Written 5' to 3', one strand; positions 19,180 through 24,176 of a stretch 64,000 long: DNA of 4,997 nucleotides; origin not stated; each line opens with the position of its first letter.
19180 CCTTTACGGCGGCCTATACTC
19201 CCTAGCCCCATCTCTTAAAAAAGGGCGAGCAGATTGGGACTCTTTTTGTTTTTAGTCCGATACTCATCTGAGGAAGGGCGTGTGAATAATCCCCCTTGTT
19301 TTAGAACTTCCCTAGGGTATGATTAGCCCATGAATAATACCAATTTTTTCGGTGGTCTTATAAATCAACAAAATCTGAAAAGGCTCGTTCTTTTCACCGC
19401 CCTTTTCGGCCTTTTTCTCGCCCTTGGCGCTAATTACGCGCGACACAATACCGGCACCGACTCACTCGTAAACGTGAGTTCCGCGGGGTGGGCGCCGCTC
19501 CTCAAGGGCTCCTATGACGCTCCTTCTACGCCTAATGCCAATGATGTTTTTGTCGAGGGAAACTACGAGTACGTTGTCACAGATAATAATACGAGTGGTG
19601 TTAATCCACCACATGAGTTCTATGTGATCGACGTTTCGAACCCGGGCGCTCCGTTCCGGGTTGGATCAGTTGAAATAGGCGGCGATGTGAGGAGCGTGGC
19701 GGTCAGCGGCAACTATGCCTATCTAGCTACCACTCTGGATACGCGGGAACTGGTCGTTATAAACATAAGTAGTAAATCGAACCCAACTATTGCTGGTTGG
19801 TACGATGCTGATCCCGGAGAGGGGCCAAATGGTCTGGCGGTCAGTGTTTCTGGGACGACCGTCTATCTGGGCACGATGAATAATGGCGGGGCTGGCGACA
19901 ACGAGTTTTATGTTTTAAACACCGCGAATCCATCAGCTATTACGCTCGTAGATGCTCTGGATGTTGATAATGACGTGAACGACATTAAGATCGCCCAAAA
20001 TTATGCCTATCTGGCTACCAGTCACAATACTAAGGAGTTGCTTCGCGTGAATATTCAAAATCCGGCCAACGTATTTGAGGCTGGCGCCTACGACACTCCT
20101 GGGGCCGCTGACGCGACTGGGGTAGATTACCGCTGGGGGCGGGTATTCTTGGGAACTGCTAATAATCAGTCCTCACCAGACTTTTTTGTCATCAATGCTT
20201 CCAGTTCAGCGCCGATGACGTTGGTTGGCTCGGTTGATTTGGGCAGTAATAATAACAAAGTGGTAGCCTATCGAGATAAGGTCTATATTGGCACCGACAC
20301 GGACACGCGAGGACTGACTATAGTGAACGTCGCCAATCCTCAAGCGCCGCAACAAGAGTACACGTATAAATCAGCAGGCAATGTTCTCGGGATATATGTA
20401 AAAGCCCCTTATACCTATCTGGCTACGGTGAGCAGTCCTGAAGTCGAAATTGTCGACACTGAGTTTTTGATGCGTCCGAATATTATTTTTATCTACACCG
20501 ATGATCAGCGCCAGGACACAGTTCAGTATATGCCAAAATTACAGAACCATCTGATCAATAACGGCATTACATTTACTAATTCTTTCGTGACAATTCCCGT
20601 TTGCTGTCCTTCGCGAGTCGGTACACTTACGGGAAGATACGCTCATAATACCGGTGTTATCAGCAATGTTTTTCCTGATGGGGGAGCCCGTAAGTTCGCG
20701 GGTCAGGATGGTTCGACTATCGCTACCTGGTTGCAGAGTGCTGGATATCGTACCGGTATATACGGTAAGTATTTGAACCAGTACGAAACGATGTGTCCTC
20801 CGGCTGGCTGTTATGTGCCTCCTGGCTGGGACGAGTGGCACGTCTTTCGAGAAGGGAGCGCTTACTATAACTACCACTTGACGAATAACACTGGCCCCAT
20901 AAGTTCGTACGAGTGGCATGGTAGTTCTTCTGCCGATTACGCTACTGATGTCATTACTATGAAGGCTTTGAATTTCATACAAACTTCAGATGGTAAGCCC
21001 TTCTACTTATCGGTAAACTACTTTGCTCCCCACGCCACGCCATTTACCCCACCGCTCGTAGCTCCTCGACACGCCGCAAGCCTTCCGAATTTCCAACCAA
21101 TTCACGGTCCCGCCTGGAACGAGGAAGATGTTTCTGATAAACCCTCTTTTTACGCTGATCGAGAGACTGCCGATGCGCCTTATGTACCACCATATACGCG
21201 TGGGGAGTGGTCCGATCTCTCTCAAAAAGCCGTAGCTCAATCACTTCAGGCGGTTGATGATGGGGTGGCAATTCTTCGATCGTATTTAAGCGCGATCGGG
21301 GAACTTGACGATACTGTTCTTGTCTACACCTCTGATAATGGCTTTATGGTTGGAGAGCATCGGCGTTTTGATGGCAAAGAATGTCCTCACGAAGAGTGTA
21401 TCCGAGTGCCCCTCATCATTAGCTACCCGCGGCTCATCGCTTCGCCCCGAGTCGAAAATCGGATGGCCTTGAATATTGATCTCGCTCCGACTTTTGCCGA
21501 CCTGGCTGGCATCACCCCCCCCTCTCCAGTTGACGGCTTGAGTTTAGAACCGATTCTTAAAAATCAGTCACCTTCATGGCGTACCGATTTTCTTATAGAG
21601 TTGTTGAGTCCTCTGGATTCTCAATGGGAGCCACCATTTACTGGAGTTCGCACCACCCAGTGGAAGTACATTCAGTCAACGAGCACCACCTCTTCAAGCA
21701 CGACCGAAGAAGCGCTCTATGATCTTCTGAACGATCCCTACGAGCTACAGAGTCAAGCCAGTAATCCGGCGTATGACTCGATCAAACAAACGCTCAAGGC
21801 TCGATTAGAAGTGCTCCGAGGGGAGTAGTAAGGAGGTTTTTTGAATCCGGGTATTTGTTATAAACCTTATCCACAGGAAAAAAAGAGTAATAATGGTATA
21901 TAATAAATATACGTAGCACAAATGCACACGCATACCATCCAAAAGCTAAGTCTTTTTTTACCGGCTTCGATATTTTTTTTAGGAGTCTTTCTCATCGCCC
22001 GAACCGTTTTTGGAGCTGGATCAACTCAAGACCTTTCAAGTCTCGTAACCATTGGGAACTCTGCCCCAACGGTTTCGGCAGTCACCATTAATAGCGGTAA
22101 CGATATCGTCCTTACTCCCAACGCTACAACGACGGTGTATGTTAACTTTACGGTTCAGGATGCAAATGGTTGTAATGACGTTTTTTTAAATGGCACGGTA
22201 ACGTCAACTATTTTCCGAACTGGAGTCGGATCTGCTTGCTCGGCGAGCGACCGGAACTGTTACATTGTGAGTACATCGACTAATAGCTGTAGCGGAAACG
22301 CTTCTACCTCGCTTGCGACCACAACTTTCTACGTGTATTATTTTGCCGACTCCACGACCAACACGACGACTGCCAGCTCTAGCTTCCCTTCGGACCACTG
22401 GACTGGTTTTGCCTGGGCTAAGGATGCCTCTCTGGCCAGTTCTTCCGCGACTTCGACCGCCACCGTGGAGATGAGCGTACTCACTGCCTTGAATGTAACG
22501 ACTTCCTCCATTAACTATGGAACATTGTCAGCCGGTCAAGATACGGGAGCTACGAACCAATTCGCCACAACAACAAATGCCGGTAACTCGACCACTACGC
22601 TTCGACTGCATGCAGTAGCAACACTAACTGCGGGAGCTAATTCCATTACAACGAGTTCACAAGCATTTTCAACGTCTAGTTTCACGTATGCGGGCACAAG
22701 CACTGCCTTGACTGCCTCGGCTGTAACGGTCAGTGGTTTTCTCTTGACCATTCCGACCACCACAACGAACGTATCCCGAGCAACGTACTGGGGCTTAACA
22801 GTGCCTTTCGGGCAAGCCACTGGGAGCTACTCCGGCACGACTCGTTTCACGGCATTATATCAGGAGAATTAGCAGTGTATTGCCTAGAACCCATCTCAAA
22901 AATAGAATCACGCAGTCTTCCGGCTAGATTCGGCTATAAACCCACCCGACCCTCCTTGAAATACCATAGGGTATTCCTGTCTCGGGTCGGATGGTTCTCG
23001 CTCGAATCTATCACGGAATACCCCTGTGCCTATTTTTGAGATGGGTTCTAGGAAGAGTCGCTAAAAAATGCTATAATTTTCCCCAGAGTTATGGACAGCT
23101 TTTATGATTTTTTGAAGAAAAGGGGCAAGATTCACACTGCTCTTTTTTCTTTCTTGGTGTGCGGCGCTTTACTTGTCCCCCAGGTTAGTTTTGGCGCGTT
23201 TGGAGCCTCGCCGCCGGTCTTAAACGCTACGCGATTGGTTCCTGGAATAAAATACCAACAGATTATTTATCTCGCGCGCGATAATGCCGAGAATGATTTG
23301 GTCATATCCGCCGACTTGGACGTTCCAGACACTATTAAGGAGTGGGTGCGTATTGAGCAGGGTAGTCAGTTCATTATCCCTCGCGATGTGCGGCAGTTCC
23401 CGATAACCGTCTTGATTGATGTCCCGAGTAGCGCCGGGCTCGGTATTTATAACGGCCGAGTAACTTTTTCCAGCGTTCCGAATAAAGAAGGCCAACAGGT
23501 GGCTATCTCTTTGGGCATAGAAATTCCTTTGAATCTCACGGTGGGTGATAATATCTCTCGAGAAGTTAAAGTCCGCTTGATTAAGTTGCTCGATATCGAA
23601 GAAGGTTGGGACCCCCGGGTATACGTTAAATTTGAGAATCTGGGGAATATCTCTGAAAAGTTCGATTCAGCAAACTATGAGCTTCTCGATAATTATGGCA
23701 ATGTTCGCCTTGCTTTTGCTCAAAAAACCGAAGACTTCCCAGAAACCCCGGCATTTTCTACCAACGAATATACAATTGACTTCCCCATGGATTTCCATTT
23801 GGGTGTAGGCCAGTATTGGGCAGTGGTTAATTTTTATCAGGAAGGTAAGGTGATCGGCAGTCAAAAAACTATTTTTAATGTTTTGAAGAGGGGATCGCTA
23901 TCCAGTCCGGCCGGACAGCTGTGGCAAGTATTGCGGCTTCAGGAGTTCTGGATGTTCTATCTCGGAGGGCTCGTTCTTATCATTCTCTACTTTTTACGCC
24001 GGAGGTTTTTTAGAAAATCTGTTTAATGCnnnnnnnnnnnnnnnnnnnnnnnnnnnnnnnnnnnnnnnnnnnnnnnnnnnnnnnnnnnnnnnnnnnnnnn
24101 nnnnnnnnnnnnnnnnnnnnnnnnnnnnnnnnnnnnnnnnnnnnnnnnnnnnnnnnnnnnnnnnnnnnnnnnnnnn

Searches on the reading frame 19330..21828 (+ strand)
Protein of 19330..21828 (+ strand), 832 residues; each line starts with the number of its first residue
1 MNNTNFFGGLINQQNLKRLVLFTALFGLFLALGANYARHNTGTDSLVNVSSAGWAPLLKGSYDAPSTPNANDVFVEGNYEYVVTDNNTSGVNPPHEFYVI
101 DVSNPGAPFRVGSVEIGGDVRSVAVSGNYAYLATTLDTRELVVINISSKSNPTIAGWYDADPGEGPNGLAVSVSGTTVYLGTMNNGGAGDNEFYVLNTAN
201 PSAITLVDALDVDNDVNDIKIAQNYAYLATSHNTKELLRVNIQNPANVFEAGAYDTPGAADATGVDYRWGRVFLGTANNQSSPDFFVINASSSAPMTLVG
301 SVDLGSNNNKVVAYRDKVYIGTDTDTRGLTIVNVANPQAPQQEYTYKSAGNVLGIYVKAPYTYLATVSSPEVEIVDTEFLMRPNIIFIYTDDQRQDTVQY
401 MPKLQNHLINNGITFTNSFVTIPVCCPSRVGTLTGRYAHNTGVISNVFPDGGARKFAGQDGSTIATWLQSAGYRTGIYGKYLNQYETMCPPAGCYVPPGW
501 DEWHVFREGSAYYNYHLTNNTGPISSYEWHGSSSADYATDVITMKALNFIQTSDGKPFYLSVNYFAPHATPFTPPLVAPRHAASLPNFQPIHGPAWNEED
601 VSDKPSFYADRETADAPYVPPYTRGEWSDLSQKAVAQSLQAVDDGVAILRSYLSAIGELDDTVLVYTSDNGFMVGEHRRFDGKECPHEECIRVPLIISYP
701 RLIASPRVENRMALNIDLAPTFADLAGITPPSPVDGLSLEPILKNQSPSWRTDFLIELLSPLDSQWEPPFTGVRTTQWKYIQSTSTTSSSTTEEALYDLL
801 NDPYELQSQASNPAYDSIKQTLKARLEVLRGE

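Call 3: search_protein_families(library=pfam, proteins=[window:19330-21828:+], max_evalue=1)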
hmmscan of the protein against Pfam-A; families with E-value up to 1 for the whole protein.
window:19330-21828:+ (832 aa): 7 families
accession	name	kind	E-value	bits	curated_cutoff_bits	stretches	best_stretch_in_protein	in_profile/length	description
PF00884.28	Sulfatase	-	1.7e-42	146.2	25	1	383-728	1-301/301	Sulfatase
PF16347.10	SGSH_C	-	1.4e-27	97.2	29.3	1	675-830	1-152/154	N-sulphoglucosamine sulphohydrolase, C-terminal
PF08309.17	LVIVD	-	2e-18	65.9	20.2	3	117-159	1-41/42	LVIVD repeat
PF09826.15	Beta_propel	-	1.2e-05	24.9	22.4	2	166-319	89-206/495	Beta propeller domain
PF01663.27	Phosphodiest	-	5.3e-05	23.4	23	1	399-689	18-239/342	Type I phosphodiesterase / nucleotide pyrophosphatase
PF21544.3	PorZ_N_b_propeller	-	0.031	15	27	0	212-231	77-96/154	TSS9, PorZ, N-terminal beta-propeller domain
PF05694.17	SBP56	-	0.092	12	34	1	100-225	331-423/453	56kDa selenium binding protein (SBP56)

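Call 4: search_protein_families(library=ncbifam, proteins=[window:19330-21828:+], max_evalue=1)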
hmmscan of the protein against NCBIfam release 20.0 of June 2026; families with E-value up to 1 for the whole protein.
window:19330-21828:+ (832 aa): 8 families
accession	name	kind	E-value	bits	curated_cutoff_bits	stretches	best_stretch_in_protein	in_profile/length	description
NF010322.0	PRK13759.1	equivalog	3e-42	144.7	481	2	537-825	180-452/486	arylsulfatase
NF045661.1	HdlasePehA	equivalog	5.2e-31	107.8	900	2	540-822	184-477/506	phosphoric/sulfuric ester hydrolase PehA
TIGR03417.1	chol_sulfatase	equivalog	4.5e-30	105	433.45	1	386-825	6-435/500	choline-sulfatase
NF052527.1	Mn_arylsulf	exception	1.2e-21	77.2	850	2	537-826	178-448/479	manganese-dependent arylsulfatase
TIGR04312.1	choice_anch_B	subfamily_domain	5.5e-06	25.9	100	1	194-338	56-216/364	choice-of-anchor B family protein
NF038282.1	LapC_YejM_PbgA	exception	0.0014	17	825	1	630-704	409-480/584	LPS biosynthesis-modulating metalloenzyme YejM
NF051873.1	AlkPhosPhoY32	equivalog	0.0032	16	1000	0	686-737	487-536/539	alkaline phosphatase PhoY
TIGR00142.1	hycI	equivalog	0.016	15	119.1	1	183-225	36-78/146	hydrogenase maturation peptidase HycI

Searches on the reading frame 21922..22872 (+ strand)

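Call 3: search_protein_families(library=pfam, proteins=[window:21922-22872:+], max_evalue=1)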
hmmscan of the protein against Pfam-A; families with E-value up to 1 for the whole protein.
window:21922-22872:+ (316 aa): 1 family
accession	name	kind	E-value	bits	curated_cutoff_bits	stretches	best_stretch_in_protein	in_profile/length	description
PF06030.18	WxLIP_PGBD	-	0.21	12.1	27.3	0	176-237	39-100/121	WxL Interacting Protein, peptidoglycan binding domain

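Call 4: search_protein_families(library=ncbifam, proteins=[window:21922-22872:+], max_evalue=1)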
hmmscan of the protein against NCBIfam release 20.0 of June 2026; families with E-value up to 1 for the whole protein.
window:21922-22872:+ (316 aa): 0 families

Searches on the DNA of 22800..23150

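Call 66: search_rna_families(source=window, start=22800, end=23150, threshold=evalue, max_evalue=1)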
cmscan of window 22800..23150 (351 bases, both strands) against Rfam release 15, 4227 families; matches with E-value up to 1: 0.
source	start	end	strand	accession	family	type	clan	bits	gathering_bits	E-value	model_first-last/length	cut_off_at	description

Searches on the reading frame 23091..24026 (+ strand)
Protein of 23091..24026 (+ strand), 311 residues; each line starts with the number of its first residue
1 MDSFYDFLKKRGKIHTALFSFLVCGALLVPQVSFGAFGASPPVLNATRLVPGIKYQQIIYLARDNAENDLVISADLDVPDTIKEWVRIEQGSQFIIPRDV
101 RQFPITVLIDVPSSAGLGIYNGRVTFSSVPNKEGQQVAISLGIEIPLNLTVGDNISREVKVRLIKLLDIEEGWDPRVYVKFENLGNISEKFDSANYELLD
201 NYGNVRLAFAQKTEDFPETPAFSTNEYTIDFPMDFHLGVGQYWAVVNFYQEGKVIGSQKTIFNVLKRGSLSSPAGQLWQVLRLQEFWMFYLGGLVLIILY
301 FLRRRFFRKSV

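Call 3: search_protein_families(library=pfam, proteins=[window:23091-24026:+], max_evalue=1)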
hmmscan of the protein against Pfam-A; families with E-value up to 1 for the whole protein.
window:23091-24026:+ (311 aa): 1 family
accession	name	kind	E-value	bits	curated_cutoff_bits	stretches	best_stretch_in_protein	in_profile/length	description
PF09608.15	Alph_Pro_TM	-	0.22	11.7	24.5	1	228-268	152-190/227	Putative transmembrane protein (Alph_Pro_TM)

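Call 4: search_protein_families(library=ncbifam, proteins=[window:23091-24026:+], max_evalue=1)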
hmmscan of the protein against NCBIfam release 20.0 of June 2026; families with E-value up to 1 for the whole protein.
window:23091-24026:+ (311 aa): 0 families

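Call 71: find_homologous_proteins(query=window:23091-24026:+)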
Query window:23091-24026:+ (311 aa): 44 proteins with E <= 0.001 among 1747 candidates.
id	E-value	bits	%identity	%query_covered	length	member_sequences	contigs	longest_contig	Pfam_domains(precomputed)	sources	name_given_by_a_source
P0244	1.5e-205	699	100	100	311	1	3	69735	-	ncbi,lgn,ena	-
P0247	7.8e-111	388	62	90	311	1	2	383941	-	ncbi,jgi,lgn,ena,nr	ncbi:MAG: hypothetical protein KGZ30_04615 [Anaplasmataceae bacterium]|nr:hypothetical protein [Anap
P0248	1.6e-109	384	58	92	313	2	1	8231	-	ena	-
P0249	1.8e-109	384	60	88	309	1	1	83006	-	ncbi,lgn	-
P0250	5.9e-109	382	58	94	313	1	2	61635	-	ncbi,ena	ncbi:MAG: hypothetical protein AAB903_03285 [Patescibacteria group bacterium]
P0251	8.9e-106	372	60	86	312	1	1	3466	-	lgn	-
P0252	3.8e-105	370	58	90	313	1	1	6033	-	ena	-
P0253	7.6e-100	352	55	91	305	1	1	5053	-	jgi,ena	-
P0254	2.2e-96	341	52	100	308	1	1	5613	-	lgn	-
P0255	1.3e-92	328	54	87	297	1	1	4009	-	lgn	-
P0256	1.9e-92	328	51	91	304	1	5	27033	-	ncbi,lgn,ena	ncbi:MAG: hypothetical protein AAB602_03385 [Patescibacteria group bacterium]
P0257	1.9e-92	328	55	82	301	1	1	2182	-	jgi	jgi:hypothetical protein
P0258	9.0e-92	326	53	87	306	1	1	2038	-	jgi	jgi:hypothetical protein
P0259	2.8e-91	324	51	89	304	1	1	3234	-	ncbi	-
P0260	6.6e-91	323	52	90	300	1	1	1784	-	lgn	-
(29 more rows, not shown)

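Call 74: search_solved_structures(query=A8, max_evalue=5)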
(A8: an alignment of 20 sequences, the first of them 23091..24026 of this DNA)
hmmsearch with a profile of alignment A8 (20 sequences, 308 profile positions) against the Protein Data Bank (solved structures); distinct sequences matched with E-value up to 5: 2.
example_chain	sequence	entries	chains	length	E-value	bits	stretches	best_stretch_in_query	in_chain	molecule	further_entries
8k2f_A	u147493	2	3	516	0.66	11.9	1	102-136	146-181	Oligosaccharide-releasing beta-N-acetylgalactosaminidase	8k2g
8k2j_A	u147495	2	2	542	0.67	11.8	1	100-149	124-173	Oligosaccharide/Monosaccharide-releasing beta-N-acetylgalactosaminidase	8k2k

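Call 75: search_protein_families(library=pfam, alignment_id=A8, max_evalue=0.1)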
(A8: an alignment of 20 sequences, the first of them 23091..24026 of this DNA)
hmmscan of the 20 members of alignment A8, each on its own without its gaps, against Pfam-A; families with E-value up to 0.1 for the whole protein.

A. member 1, window:23091-24026:+ (311 aa): 0 families

B. families by the number of members that match (of 20 scanned): 11 families
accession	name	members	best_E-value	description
PF09608.15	Alph_Pro_TM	3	0.05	Putative transmembrane protein (Alph_Pro_TM)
PF22680.2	Glyco_hydro_123_N_2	2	0.038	Glycoside hydrolase 123 N-terminal domain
PF04956.18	TrbC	2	0.048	TrbC/VIRB2 pilin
PF21310.3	OCRL-like_ASH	1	0.00099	Inositol polyphosphate 5-phosphatase OCRL-like, ASH domain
PF14874.12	PapD-like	1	0.0063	Flagellar-associated PapD-like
PF12400.13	STIMATE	1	0.014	STIMATE family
PF20305.4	pYEATS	1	0.045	prokaryotic YEATS domain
PF19543.5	GH123_N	1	0.053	Glycoside hydrolase 123, N-terminal domain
PF23924.1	DUF7263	1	0.067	Family of unknown function (DUF7263)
PF19170.5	DUF5852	1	0.079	Family of unknown function (DUF5852)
PF00746.26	Gram_pos_anchor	1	0.093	LPXTG cell wall anchor motif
